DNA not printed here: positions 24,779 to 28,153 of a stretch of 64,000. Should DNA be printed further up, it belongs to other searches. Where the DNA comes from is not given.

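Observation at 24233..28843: Minus-strand module: GT2, a 1024-aa polytopic membrane protein, and a TM-less DPM1-like synthase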

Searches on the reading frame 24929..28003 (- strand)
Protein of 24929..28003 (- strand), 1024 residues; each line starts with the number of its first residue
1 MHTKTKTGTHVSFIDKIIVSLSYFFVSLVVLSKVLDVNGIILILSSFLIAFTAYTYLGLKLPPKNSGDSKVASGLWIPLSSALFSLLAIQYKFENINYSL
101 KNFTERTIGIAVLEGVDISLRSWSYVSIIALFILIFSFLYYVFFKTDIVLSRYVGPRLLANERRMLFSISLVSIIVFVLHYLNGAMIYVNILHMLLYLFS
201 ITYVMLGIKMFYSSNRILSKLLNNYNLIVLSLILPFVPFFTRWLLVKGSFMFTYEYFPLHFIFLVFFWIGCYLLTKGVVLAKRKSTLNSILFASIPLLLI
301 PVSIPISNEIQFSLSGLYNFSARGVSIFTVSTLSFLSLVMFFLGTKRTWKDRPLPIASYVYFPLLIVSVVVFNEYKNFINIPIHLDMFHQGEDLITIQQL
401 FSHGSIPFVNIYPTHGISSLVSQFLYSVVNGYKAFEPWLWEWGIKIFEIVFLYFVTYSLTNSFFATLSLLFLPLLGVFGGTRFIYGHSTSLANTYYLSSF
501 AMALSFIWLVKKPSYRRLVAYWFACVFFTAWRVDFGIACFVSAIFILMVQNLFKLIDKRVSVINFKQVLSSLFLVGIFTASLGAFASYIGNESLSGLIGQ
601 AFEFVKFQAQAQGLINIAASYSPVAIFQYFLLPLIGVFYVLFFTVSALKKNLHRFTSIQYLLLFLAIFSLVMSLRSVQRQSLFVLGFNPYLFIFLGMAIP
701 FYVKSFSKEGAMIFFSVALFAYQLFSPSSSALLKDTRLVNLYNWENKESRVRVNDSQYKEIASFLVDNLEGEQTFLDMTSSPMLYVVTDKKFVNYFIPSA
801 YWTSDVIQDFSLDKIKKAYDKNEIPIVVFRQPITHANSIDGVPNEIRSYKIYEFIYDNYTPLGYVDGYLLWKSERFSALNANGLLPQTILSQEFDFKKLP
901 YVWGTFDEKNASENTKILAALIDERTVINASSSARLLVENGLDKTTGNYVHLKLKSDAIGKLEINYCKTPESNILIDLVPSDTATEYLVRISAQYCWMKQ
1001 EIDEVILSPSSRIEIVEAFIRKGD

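Call 3: search_protein_families(library=pfam, proteins=[window:24929-28003:-], max_evalue=0.1)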
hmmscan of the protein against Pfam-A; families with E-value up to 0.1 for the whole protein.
window:24929-28003:- (1024 aa): 0 families

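Call 4: search_protein_families(library=ncbifam, proteins=[window:24929-28003:-], max_evalue=0.1)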
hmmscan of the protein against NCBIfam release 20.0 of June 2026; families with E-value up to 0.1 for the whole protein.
window:24929-28003:- (1024 aa): 0 families

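Call 6: find_homologous_proteins(query=window:24929-28003:-)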
Query window:24929-28003:- (1024 aa): 20 proteins with E <= 0.001 among 8000 candidates.
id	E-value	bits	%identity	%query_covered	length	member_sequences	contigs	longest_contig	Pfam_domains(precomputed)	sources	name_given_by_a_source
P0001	0.0e+0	2232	100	100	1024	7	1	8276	-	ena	-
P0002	0.0e+0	1058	50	98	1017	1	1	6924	-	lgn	-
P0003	0.0e+0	1044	52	92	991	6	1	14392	-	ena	-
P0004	1.5e-264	899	43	99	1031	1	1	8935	-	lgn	-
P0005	1.6e-253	862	45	93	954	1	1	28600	-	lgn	-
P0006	1.2e-226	773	43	91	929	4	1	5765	-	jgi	-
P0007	7.2e-217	741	41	93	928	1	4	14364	-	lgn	-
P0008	1.2e-158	548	36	77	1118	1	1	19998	-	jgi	-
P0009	8.7e-158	546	36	77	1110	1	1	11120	-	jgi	jgi:hypothetical protein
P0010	3.0e-155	537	35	93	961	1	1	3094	-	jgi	jgi:hypothetical protein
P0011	3.5e-155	537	37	77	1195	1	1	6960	-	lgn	-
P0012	1.2e-150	522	36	77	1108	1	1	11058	-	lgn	-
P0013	1.5e-132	462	31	90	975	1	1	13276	-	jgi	jgi:hypothetical protein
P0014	3.3e-118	415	32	79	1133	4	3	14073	-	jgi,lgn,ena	-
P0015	1.7e-117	412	30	79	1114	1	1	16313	-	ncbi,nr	ncbi:hypothetical protein JW933_03610 [candidate division FCPU426 bacterium]|nr:hypothetical protein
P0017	2.1e-73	266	26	91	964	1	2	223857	-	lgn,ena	-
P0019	9.5e-46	175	25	88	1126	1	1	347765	-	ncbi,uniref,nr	ncbi:hypothetical protein HQN90_11225 [Paenibacillus alba]|uniref:hypothetical protein n=1 Tax=Paeni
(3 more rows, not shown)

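Call 10: search_solved_structures(query=A1, max_evalue=10)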
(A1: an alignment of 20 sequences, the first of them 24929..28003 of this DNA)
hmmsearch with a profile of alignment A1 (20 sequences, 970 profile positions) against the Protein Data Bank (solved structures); distinct sequences matched with E-value up to 10: 1.
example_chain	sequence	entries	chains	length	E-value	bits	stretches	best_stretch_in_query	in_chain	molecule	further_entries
1c7i_A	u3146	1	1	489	2.5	9.2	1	827-876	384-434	PROTEIN (PARA-NITROBENZYL ESTERASE)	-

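Call 12: find_encoding_contigs(protein=P0005, flank=8000, max_places=2)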
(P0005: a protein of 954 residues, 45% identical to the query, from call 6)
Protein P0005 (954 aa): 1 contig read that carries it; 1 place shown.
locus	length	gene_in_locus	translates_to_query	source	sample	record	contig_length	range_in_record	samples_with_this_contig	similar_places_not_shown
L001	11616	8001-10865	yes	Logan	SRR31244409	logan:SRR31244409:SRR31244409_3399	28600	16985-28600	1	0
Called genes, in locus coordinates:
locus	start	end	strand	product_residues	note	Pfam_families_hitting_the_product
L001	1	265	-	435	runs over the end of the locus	-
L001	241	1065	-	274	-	PF00535:Glycos_transf_2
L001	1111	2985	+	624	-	PF13522:GATase_6, PF13537:GATase_7, PF00733:Asn_synthase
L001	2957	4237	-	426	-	PF01943:Polysacc_synt, PF13440:Polysacc_synt_3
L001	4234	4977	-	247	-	PF07021:MetW (weak), PF08241:Methyltransf_11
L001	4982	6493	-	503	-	PF13231:PMT_2 (weak)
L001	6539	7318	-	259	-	PF00483:NTP_transferase, PF12804:NTP_transf_3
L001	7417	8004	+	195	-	PF01380:SIS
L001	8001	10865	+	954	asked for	-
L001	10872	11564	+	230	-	PF00535:Glycos_transf_2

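Call 13: find_encoding_contigs(protein=P0019, flank=8000, max_places=2)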
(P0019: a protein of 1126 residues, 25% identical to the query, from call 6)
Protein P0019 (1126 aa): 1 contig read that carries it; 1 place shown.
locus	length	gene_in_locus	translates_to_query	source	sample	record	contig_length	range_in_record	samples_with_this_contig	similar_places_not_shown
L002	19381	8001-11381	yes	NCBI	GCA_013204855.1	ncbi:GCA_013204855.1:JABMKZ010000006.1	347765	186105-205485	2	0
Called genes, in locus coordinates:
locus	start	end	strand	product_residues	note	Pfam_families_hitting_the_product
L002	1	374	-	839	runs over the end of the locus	PF04932:Wzy_C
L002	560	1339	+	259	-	PF01061:ABC2_membrane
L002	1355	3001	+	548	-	PF00005:ABC_tran, PF13304:AAA_21 (faint), PF01436:NHL (faint)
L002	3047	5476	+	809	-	PF13489:Methyltransf_23 (weak), PF05401:NodS (weak), PF08241:Methyltransf_11 (faint), PF08242:Methyltransf_12, PF13649:Methyltransf_25 (weak), PF13847:Methyltransf_31 (weak)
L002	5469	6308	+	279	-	PF00535:Glycos_transf_2, PF10111:Glyco_tranf_2_2, PF13641:Glyco_tranf_2_3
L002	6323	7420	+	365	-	-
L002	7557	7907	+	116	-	-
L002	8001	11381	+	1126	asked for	-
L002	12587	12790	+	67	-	-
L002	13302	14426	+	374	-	PF01266:DAO, PF13450:NAD_binding_8 (weak)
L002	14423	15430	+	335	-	PF00535:Glycos_transf_2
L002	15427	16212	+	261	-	-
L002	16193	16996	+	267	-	PF01261:AP_endonuc_2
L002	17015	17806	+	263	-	PF00535:Glycos_transf_2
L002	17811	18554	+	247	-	PF00483:NTP_transferase, PF12804:NTP_transf_3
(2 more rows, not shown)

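Call 14: find_encoding_contigs(protein=P0017, flank=8000, max_places=2)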
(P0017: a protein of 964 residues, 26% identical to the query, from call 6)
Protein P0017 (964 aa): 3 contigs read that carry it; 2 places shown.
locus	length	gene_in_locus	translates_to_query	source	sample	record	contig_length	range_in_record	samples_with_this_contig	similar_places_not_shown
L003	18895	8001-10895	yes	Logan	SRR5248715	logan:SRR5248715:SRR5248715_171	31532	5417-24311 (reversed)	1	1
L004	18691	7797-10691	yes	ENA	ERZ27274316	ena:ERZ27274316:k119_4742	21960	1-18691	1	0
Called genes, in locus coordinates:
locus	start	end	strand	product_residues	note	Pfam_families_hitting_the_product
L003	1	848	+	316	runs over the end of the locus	PF00535:Glycos_transf_2, PF13641:Glyco_tranf_2_3, PF13632:Glyco_trans_2_3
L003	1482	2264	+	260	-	PF01061:ABC2_membrane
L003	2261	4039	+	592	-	PF00005:ABC_tran, PF14524:Wzt_C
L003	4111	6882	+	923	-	PF13489:Methyltransf_23, PF08241:Methyltransf_11, PF08242:Methyltransf_12, PF13649:Methyltransf_25, PF13847:Methyltransf_31, PF00535:Glycos_transf_2, PF10111:Glyco_tranf_2_2, PF00535:Glycos_transf_2, +3 more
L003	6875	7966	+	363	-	PF13489:Methyltransf_23 (weak)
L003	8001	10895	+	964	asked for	-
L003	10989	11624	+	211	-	PF05148:Methyltransf_8 (faint), PF13489:Methyltransf_23, PF07021:MetW (weak), PF13649:Methyltransf_25, PF13847:Methyltransf_31, PF08241:Methyltransf_11, PF08242:Methyltransf_12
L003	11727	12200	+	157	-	-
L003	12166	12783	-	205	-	PF13489:Methyltransf_23, PF13847:Methyltransf_31 (faint), PF08241:Methyltransf_11, PF08242:Methyltransf_12 (weak)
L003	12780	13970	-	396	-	PF00535:Glycos_transf_2, PF26629:GT2_TM_C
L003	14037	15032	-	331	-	PF00288:GHMP_kinases_N, PF08544:GHMP_kinases_C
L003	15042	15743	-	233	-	PF00483:NTP_transferase, PF12804:NTP_transf_3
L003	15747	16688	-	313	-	PF01073:3Beta_HSD, PF01370:Epimerase, PF02719:Polysacc_synt_2, PF04321:RmlD_sub_bind, PF07993:NAD_binding_4 (faint), PF13460:NAD_binding_10, PF16363:GDP_Man_Dehyd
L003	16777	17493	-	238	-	PF00923:TAL_FSA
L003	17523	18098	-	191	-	PF00702:Hydrolase (weak), PF13419:HAD_2 (weak), PF13242:Hydrolase_like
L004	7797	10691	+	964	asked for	-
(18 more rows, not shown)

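Call 17: find_encoding_contigs(protein=P0008, flank=8000, max_places=2)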
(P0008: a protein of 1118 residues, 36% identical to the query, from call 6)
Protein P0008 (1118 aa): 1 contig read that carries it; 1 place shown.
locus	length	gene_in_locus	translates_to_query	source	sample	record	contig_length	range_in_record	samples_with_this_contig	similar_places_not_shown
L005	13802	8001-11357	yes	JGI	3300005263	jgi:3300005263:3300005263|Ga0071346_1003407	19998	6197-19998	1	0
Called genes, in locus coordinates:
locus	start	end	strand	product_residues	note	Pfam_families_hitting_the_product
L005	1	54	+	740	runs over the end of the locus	-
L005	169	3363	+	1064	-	PF00082:Peptidase_S8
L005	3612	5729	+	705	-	-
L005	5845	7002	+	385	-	PF01266:DAO, PF03486:HI0933_like (faint), PF07992:Pyr_redox_2 (faint), PF13450:NAD_binding_8 (weak)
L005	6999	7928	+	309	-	-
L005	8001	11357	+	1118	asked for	-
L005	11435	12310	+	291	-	PF08241:Methyltransf_11, PF13847:Methyltransf_31 (faint)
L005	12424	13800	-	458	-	?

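Call 18: find_encoding_contigs(protein=P0015, flank=8000, max_places=2)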
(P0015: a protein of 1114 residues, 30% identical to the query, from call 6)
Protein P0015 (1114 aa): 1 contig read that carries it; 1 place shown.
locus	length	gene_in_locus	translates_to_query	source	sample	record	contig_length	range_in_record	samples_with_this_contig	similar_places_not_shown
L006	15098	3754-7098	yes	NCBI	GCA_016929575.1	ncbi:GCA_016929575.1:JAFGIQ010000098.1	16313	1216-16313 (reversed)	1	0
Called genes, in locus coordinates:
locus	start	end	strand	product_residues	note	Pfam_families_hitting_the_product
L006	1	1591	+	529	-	PF13692:Glyco_trans_1_4, PF00534:Glycos_transf_1, PF13524:Glyco_trans_1_2 (weak)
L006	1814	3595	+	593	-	PF00535:Glycos_transf_2, PF10111:Glyco_tranf_2_2, PF13641:Glyco_tranf_2_3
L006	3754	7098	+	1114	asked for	-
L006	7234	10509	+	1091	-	-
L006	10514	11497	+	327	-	PF01073:3Beta_HSD, PF01370:Epimerase, PF02719:Polysacc_synt_2, PF04321:RmlD_sub_bind, PF07993:NAD_binding_4 (faint), PF13460:NAD_binding_10, PF16363:GDP_Man_Dehyd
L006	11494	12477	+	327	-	PF00288:GHMP_kinases_N, PF08544:GHMP_kinases_C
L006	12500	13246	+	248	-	PF13489:Methyltransf_23, PF08241:Methyltransf_11, PF08242:Methyltransf_12, PF13649:Methyltransf_25, PF13847:Methyltransf_31 (weak)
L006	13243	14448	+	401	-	PF00535:Glycos_transf_2, PF26629:GT2_TM_C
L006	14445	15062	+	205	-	PF13489:Methyltransf_23, PF07021:MetW (weak), PF13847:Methyltransf_31 (weak), PF08241:Methyltransf_11, PF08242:Methyltransf_12, PF13649:Methyltransf_25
